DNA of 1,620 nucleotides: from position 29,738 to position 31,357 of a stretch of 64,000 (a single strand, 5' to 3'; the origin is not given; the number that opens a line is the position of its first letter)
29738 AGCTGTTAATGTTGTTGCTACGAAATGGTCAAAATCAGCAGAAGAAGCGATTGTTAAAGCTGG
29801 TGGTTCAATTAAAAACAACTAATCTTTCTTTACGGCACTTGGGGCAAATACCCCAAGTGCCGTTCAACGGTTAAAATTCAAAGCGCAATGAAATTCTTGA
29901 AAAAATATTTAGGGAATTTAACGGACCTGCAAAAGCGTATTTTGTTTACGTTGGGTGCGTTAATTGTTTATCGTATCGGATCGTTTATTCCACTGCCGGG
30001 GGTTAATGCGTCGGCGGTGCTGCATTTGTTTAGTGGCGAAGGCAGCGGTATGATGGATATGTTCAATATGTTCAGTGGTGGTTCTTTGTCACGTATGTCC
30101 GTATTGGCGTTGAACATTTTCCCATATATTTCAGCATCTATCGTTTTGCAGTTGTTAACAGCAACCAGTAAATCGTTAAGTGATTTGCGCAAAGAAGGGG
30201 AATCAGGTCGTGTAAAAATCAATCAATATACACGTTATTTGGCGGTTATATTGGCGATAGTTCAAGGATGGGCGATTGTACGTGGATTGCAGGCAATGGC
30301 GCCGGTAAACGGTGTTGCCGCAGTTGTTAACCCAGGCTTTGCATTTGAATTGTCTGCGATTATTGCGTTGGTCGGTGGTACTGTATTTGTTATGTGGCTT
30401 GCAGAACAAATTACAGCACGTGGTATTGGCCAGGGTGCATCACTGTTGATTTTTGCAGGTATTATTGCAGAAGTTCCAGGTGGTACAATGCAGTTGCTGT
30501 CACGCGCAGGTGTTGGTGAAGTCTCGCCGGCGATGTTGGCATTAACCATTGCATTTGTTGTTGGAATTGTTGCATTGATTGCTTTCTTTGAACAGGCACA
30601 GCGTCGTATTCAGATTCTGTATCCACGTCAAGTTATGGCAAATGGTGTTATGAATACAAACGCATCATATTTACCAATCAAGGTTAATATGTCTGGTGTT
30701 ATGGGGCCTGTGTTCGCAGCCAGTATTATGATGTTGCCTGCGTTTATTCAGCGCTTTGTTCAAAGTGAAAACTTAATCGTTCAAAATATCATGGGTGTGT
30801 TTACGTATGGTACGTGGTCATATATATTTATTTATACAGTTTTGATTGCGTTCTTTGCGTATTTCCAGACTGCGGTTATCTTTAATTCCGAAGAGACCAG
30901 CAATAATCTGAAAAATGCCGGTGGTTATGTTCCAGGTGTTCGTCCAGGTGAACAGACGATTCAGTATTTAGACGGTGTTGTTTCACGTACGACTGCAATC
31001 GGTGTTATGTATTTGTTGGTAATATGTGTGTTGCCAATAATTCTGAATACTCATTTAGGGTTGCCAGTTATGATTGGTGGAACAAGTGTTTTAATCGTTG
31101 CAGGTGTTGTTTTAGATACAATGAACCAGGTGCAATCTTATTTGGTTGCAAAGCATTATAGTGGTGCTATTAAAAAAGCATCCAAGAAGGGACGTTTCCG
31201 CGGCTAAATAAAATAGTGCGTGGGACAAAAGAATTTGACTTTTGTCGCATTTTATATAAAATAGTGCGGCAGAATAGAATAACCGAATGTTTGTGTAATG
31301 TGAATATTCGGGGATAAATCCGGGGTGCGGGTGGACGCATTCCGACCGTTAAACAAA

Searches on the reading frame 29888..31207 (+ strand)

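Call 66: search_protein_families(library=pfam, max_evalue=0.00001, proteins=[window:29888-31207:+])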
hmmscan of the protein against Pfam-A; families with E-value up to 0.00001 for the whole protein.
window:29888-31207:+ (439 aa): 1 family
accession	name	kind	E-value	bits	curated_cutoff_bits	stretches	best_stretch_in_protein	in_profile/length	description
PF00344.25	SecY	-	3.1e-90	303.1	32.2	1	71-412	1-306/306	SecY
